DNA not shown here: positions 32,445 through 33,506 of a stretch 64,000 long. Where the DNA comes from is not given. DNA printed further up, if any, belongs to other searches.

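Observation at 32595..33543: Orphan RES-domain toxin gene as a single-gene AT-rich insertion between ocd and pspC-crcB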

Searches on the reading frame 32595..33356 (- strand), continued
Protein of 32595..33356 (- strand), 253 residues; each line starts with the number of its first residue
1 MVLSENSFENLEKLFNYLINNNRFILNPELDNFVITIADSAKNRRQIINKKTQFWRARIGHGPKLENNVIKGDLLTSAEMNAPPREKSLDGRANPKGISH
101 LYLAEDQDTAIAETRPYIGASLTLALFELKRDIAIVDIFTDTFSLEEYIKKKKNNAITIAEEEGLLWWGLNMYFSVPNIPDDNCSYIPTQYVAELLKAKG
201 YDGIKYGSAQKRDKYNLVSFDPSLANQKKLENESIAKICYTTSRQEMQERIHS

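Call 33: search_protein_families(library=pfam, proteins=[P0112, P0037, P0071, P0117, P0045, P0014, P0019, P0026], max_evalue=0.1)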
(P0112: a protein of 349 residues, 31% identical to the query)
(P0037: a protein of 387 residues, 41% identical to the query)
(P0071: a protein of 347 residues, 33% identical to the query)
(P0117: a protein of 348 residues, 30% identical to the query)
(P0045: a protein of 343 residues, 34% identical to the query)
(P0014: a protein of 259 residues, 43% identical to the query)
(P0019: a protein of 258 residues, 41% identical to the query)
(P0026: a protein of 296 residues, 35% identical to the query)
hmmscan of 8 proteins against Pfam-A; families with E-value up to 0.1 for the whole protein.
P0112 (349 aa): 2 families
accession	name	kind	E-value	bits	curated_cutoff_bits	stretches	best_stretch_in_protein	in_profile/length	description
PF08808.17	RES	-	4.1e-14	53.3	23.2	1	170-329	3-144/157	RES domain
PF18870.6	HEPN_RES_NTD1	-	1.9e-05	25.5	27.4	1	25-130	4-126/131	HEPN/RES N-terminal domain 1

P0037 (387 aa): 4 families
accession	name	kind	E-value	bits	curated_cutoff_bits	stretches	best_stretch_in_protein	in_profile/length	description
PF08808.17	RES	-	1.2e-12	48.5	23.2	1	229-366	20-143/157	RES domain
PF18870.6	HEPN_RES_NTD1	-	4.8e-06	27.4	27.4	1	29-176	3-126/131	HEPN/RES N-terminal domain 1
PF20722.2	DUF6830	-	0.02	14.9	24.3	1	251-300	10-61/158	Domain of unknown function (DUF6830)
PF05129.18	Zn_ribbon_Elf1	-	0.092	13.3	29.8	0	8-64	21-77/79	Transcription elongation factor Elf1 like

P0071 (347 aa): 3 families
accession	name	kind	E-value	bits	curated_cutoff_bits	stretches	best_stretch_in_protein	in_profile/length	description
PF08808.17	RES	-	1.9e-14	54.4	23.2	1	169-325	2-141/157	RES domain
PF18870.6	HEPN_RES_NTD1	-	0.0036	18.1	27.4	0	26-90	6-69/131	HEPN/RES N-terminal domain 1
PF04048.20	Sec8_N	-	0.095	13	26.8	0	60-112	52-104/142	Exocyst complex component Sec8 N-terminal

P0117 (348 aa): 2 families
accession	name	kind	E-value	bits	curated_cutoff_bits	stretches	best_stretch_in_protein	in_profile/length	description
PF08808.17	RES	-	2.2e-13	51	23.2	1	170-326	3-141/157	RES domain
PF18870.6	HEPN_RES_NTD1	-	8.8e-05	23.3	27.4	1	27-130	6-126/131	HEPN/RES N-terminal domain 1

P0045 (343 aa): 2 families
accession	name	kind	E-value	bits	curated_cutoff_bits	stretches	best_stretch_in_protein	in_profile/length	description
PF08808.17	RES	-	4.3e-15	56.5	23.2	1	186-325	20-145/157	RES domain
PF18870.6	HEPN_RES_NTD1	-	0.00017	22.4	27.4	1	21-131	2-125/131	HEPN/RES N-terminal domain 1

P0014 (259 aa): 1 family
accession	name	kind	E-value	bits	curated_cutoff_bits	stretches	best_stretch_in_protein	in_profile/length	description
PF08808.17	RES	-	9.9e-17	61.8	23.2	1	84-230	9-144/157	RES domain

P0019 (258 aa): 1 family
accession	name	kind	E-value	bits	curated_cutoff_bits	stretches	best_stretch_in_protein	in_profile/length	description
PF08808.17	RES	-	2.7e-17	63.6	23.2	1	76-217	13-138/157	RES domain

P0026 (296 aa): 2 families
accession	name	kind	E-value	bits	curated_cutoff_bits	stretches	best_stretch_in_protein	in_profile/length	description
PF08808.17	RES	-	1.6e-15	57.9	23.2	1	93-235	16-144/157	RES domain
PF09471.16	Peptidase_M64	-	0.083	12.5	26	0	37-92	164-215/302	IgA Peptidase M64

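Call 34: find_related_loci(query=A1, collection=metagenome_contigs, flank=4000)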
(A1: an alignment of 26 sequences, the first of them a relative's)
Query A1 (253 aa) in metagenome_contigs; peptide patterns used: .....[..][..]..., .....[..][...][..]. (x = any residue, [..] = any of these).
600 stretches matched a pattern (row limit reached: there are more); 586 encode a relative of the query (tblastn E <= 1e-3); the best 80 are kept; 80 distinct loci.
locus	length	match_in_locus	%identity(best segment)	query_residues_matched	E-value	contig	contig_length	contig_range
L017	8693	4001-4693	45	8-240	1e-59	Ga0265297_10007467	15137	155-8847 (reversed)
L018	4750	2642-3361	44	7-249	5e-58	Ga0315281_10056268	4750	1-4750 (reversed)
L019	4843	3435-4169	40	7-249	3e-48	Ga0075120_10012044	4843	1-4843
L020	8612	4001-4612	40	17-221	7e-42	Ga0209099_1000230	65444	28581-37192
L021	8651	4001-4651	38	17-225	3e-41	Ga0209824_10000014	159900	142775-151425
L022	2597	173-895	35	11-243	2e-41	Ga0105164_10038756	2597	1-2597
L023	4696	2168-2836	35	17-225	6e-41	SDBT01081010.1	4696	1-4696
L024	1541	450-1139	38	16-237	1e-41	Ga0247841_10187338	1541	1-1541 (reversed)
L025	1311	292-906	39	17-225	3e-42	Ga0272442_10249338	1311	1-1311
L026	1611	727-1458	36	1-240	3e-38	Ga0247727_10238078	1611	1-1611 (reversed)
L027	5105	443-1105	35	1-217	4e-37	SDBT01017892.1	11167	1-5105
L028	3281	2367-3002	37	16-222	1e-36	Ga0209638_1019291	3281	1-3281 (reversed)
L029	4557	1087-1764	35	3-240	4e-36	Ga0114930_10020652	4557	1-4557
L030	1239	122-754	38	17-222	1e-37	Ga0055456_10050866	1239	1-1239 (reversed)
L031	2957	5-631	35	6-221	2e-36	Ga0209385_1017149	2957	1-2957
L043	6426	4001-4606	34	23-225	5e-34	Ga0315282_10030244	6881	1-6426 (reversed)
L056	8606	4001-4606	34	15-240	2e-32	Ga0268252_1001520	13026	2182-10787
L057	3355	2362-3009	36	16-226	2e-32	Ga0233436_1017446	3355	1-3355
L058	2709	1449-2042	34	18-209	3e-32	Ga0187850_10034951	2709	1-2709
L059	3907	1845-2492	36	16-226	3e-32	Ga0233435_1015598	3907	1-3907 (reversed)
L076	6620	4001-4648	31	3-220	4e-30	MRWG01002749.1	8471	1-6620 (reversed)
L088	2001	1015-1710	31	3-236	1e-29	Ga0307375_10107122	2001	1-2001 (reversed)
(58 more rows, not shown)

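Call 40: search_protein_families(library=pfam, alignment_id=A2, max_evalue=0.001)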
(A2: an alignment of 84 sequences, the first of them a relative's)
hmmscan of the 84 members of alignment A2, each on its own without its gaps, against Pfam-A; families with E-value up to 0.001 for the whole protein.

A. member 1, L018:1828-2256:+ (142 aa): 1 family
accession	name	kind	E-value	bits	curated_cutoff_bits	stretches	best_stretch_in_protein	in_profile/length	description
PF04365.19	BrnT_toxin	-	4.5e-21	75.4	34.5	1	57-134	1-77/77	Ribonuclease toxin, BrnT, of type II toxin-antitoxin system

B. families by the number of members that match (of 84 scanned): 78 families (the first 25 are shown)
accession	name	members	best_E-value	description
PF18928.5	DUF5677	2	1.1e-22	Family of unknown function (DUF5677)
PF13428.12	TPR_14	2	1.2e-10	Tetratricopeptide repeat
PF18765.7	Polbeta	2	1.6e-09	Polymerase beta, Nucleotidyltransferase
PF18734.6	HEPN_AbiU2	2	5.9e-08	AbiU2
PF01909.29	NTP_transf_2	2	4.2e-07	Nucleotidyltransferase domain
PF00012.26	HSP70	1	2.6e-127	Hsp70 protein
PF01071.24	GARS_A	1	2.5e-82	Phosphoribosylglycinamide synthetase, ATP-grasp (A) domain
PF02405.21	MlaE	1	7.6e-69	Permease MlaE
PF07603.17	Lcl_C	1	5.7e-62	Lcl C-terminal domain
PF01872.23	RibD_C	1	2.7e-52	RibD C-terminal domain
PF02844.21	GARS_N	1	2.4e-40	Phosphoribosylglycinamide synthetase, N domain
PF00313.28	CSD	1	2.4e-38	'Cold-shock' DNA-binding domain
PF00589.27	Phage_integrase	1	4.9e-37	Phage integrase family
PF01145.31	Band_7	1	7.3e-36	SPFH domain / Band 7 family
PF02861.25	Clp_N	1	3.1e-34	Clp amino terminal domain, pathogenicity island component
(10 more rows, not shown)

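Call 47: find_encoding_contigs(protein=P0002, flank=5000, max_places=4)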
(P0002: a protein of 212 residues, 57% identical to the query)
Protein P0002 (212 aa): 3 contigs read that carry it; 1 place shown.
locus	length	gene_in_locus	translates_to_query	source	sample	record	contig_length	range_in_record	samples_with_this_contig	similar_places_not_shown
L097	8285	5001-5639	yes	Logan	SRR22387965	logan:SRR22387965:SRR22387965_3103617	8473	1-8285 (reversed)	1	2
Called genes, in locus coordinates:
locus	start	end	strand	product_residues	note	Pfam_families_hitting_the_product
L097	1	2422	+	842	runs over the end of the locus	PF13588:HSDR_N_2, PF04851:ResIII, PF00270:DEAD, PF18766:SWI2_SNF2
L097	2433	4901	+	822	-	PF02384:N6_Mtase, PF01170:UPF0020 (weak), PF20473:MmeI_Mtase (weak), PF07669:Eco57I, PF01420:Methylase_S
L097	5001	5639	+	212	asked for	PF08808:RES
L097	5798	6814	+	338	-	PF13289:SIR2_2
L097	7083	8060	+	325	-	PF04326:SLFN_AlbA_2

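Call 54: search_solved_structures(query=A1, max_evalue=1, show_alignments=3)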
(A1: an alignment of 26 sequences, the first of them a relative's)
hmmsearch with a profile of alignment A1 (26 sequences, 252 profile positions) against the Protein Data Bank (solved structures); distinct sequences matched with E-value up to 1: 3.
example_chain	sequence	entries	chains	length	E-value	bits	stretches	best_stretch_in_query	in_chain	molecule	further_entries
7v2s_A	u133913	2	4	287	0.48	13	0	185-220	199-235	Methyltranfer_dom domain-containing protein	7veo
6gl0_A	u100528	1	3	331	0.59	12.7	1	119-173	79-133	Endoglucanase, family GH5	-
6gl2_A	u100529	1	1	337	0.6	12.7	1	119-173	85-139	Endoglucanase, family GH5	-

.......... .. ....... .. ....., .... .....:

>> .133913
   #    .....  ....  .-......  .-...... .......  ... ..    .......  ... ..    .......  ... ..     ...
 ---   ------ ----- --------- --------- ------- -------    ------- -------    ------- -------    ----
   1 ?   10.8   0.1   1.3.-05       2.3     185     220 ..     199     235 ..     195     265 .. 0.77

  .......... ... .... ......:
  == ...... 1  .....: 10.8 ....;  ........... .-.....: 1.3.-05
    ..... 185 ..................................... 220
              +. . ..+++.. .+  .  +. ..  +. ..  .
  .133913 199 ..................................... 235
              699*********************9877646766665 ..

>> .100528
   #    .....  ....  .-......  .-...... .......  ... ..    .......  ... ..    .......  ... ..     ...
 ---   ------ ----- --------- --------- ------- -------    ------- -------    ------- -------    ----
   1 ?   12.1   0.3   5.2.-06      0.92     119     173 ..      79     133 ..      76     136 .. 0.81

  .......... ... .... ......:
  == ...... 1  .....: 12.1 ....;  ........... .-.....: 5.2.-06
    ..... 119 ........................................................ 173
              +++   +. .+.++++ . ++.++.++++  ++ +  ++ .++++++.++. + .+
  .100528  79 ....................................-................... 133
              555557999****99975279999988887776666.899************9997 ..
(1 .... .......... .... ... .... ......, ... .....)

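Call 56: search_protein_families(library=pfam, proteins=[L028:1086-2243:+, L043:1182-3383:+, L076:5175-5999:+, L027:1286-2308:+, L056:2068-3210:+, L017:3790-3978:+, L029:764-1051:+, L057:2125-2304:+, L058:1196-1408:+, L088:637-993:+], max_evalue=0.01)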
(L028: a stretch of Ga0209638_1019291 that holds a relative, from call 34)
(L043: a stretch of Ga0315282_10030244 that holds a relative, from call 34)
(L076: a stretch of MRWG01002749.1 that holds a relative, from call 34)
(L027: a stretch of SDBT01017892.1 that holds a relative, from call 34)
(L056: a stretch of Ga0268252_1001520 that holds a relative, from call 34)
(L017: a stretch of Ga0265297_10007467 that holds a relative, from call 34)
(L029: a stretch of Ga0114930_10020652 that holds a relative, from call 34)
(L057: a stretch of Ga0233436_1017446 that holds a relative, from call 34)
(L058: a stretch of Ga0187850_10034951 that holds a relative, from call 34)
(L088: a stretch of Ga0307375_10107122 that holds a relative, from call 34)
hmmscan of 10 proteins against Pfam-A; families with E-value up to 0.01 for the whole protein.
L028:1086-2243:+ (385 aa): 15 families
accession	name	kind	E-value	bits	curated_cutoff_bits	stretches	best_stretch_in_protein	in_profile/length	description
PF00515.34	TPR_1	-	3.5e-31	106.2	27.8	3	272-305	1-34/34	Tetratricopeptide repeat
PF13414.12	TPR_11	-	4.8e-30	103.4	26.8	4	316-354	4-42/42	TPR repeat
PF07719.23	TPR_2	-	1.5e-26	90.7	27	3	272-305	1-34/34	Tetratricopeptide repeat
PF13181.12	TPR_8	-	1.5e-23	81.3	25.7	2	272-305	1-34/34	Tetratricopeptide repeat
PF13432.12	TPR_16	-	1.4e-18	67.4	32.7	3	247-305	6-64/65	Tetratricopeptide repeat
PF13371.12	TPR_9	-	6.4e-17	61.8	35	2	265-307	22-64/73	Tetratricopeptide repeat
PF13431.12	TPR_17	-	6e-16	57.8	24.4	1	261-292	2-33/34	Tetratricopeptide repeat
PF13424.12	TPR_12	-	6.8e-14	52.3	30.1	2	240-302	5-75/77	Tetratricopeptide repeat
PF13428.12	TPR_14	-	1.2e-10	41.4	23.5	0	278-310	7-39/44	Tetratricopeptide repeat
PF14559.12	TPR_19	-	7.1e-08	33.1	25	1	252-309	5-61/68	Tetratricopeptide repeat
PF13174.12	TPR_6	-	8.2e-08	32.9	26.3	0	315-338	9-32/33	Tetratricopeptide repeat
PF13374.12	TPR_10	-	1.5e-06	28.5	27.5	0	274-301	4-31/42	Tetratricopeptide repeat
PF03704.23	BTAD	-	0.00011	23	22.1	1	193-300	17-124/146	Bacterial transcriptional activator domain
PF12569.14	NatA_aux_su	-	0.00053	19.5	33.3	0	178-267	165-255/515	N-terminal acetyltransferase A, auxiliary subunit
PF01239.28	PPTA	-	0.0014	18.7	29.5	0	322-349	1-28/32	Protein prenyltransferase alpha subunit repeat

L043:1182-3383:+ (733 aa): 44 families (the best 25 are shown)
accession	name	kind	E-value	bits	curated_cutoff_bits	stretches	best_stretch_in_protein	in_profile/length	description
PF00515.34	TPR_1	-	1.1e-129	417.9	27.8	12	652-685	1-34/34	Tetratricopeptide repeat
PF07719.23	TPR_2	-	1e-105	337.7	27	12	652-685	1-34/34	Tetratricopeptide repeat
PF13181.12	TPR_8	-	2.1e-94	302.2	25.7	12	448-480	1-33/34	Tetratricopeptide repeat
PF13414.12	TPR_11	-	2.2e-92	302.9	26.8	11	559-594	3-38/42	TPR repeat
PF13431.12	TPR_17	-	3.6e-90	289.3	24.4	11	674-706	1-33/34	Tetratricopeptide repeat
PF13424.12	TPR_12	-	2.5e-86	284.4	30.1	10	448-512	3-75/77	Tetratricopeptide repeat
PF13432.12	TPR_16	-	7.4e-67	221.7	32.7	10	656-714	1-59/65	Tetratricopeptide repeat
PF13428.12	TPR_14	-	9.1e-61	196.4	23.5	11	653-693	2-42/44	Tetratricopeptide repeat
PF13371.12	TPR_9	-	7.9e-52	173.6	35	7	326-382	9-65/73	Tetratricopeptide repeat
PF14559.12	TPR_19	-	6.9e-45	151.7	25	8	326-383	5-62/68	Tetratricopeptide repeat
PF01239.28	PPTA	-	7.5e-42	138.8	29.5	2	635-662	2-29/32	Protein prenyltransferase alpha subunit repeat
PF13374.12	TPR_10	-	1e-35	121.1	27.5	0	554-579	6-31/42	Tetratricopeptide repeat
PF00069.31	Pkinase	-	1.5e-35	123.3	31.7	1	17-280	5-253/263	Protein kinase domain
PF13176.12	TPR_7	-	1.7e-32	109.1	27.9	0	552-581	1-30/36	Tetratricopeptide repeat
PF13174.12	TPR_6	-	4.2e-32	109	26.3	0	687-718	1-31/33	Tetratricopeptide repeat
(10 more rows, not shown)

L076:5175-5999:+ (274 aa): 9 families
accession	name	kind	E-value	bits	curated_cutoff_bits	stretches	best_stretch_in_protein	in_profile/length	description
PF07719.23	TPR_2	-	3.1e-10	39.8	27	1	184-213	4-33/34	Tetratricopeptide repeat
PF00515.34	TPR_1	-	6.7e-08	32.5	27.8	0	184-213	4-33/34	Tetratricopeptide repeat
PF13414.12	TPR_11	-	9.4e-08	32.1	26.8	0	188-226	1-39/42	TPR repeat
PF13431.12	TPR_17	-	6e-06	26.6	24.4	1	204-234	2-32/34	Tetratricopeptide repeat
PF13181.12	TPR_8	-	0.00012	22.4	25.7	0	185-213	5-33/34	Tetratricopeptide repeat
PF13428.12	TPR_14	-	0.00027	21.8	23.5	0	150-180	5-35/44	Tetratricopeptide repeat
PF13174.12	TPR_6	-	0.0011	19.9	26.3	0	217-239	2-24/33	Tetratricopeptide repeat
PF13432.12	TPR_16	-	0.0011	19.8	32.7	0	151-178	2-28/65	Tetratricopeptide repeat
PF13424.12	TPR_12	-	0.0017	19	30.1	0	150-174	49-73/77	Tetratricopeptide repeat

L027:1286-2308:+ (340 aa): 4 families
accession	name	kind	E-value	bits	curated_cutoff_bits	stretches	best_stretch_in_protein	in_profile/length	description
PF00589.27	Phage_integrase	-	4.9e-37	127.8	27.1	1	168-330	2-172/172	Phage integrase family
PF13102.12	Phage_int_SAM_5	-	6.6e-10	39.7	22.3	1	59-153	3-94/98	Phage integrase SAM-like domain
PF24624.1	Int_N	-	1.4e-07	32.6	27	1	102-159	42-100/100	Phage integrase, N-terminal domain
PF12834.13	Phage_int_SAM_2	-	0.00015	22.7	22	0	80-141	23-85/91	Phage integrase, N-terminal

L056:2068-3210:+ (380 aa): 5 families
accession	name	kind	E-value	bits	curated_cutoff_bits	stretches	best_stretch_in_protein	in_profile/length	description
PF00589.27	Phage_integrase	-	2.2e-42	145.2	27.1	1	201-363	1-170/172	Phage integrase family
PF13495.12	Phage_int_SAM_4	-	2.4e-14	53.9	27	1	108-185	3-82/85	Phage integrase, N-terminal SAM-like domain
PF02899.23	Phage_int_SAM_1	-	1e-08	35.7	22.3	1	116-177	11-75/83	Phage integrase, N-terminal SAM-like domain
PF12469.13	Cmr2_N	-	0.0029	18.1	25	0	266-328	28-89/111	CRISPR-associated protein Cmr2, N-terminal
PF16795.10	Phage_integr_3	-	0.006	16.9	27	0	297-358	89-143/161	Archaeal phage integrase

L017:3790-3978:+ (62 aa): 0 families

L029:764-1051:+ (95 aa): 0 families

L057:2125-2304:+ (59 aa): 0 families

L058:1196-1408:+ (70 aa): 0 families

L088:637-993:+ (118 aa): 0 families

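Call 58: search_dna_similar(query=window:32595-33356:-, collection=phages, mode=protein, max_evalue=0.001, max_rows=15)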
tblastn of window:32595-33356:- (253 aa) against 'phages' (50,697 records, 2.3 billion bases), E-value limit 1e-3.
Records with a match: 2; places in all: 2; records where one place covers at least 80% of the query: 0.
Best place of each record, by identity: <60% 2.
By first word of the organism name: Bacteriophage 1; Salmonella 1.
By host as written in the record: - 1; Homo sapiens 1.
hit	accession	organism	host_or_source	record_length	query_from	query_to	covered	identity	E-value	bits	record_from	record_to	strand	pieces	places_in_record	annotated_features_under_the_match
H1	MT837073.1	Bacteriophage sp.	human fecal samples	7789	54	238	73%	31.7%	2e-16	84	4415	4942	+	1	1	record has no annotation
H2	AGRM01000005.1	Salmonella enterica subsp. houtenae str. ATCC BAA-1581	Homo sapiens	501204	75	246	68%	29.5%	3e-15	81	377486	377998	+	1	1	RES domain protein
